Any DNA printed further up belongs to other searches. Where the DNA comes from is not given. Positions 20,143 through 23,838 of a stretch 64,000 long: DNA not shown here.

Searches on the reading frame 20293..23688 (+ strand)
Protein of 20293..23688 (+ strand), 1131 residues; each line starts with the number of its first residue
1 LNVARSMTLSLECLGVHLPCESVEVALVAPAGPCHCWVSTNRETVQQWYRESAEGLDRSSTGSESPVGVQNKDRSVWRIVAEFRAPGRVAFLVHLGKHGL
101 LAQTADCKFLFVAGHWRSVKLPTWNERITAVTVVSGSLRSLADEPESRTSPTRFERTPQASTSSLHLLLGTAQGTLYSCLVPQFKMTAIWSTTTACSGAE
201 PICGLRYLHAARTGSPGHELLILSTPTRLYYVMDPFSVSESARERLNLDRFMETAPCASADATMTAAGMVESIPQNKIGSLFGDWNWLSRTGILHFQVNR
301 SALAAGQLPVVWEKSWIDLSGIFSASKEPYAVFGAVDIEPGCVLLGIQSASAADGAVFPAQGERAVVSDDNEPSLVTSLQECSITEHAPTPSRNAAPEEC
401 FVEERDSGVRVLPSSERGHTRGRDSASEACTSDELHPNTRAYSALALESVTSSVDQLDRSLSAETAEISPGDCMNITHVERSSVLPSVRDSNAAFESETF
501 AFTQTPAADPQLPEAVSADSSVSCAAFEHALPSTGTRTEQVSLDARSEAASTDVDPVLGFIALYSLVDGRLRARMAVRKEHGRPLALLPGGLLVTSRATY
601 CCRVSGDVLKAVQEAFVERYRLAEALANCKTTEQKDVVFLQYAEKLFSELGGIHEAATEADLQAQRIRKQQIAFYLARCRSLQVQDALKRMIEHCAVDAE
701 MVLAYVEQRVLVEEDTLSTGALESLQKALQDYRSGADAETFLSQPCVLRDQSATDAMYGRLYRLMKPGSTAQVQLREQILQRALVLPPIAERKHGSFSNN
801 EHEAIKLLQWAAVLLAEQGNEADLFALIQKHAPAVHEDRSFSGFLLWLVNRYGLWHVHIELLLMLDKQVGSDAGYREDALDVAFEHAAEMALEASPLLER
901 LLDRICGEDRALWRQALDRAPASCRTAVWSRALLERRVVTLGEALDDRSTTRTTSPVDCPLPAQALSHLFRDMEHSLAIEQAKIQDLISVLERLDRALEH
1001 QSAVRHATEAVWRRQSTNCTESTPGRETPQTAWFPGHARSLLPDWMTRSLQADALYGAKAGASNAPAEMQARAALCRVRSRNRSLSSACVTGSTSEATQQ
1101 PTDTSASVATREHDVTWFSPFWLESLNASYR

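Call 8: search_protein_families(library=pfam, proteins=[window:20293-23688:+], max_evalue=0.001)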
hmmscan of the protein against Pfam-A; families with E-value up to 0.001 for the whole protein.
window:20293-23688:+ (1131 aa): 1 family
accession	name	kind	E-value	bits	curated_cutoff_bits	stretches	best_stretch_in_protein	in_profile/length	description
PF05131.20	Pep3_Vps18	-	1.4e-06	28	23.1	1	159-300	113-258/353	Pep3/Vps18/deep orange beta-propeller domain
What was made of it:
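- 20293..23688 (+): Vps18/Pep3-like gene, convergent with the DUF2064 gene. It is a flanking syntenic anchor on the 3' side. PF05131 match (call 8).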
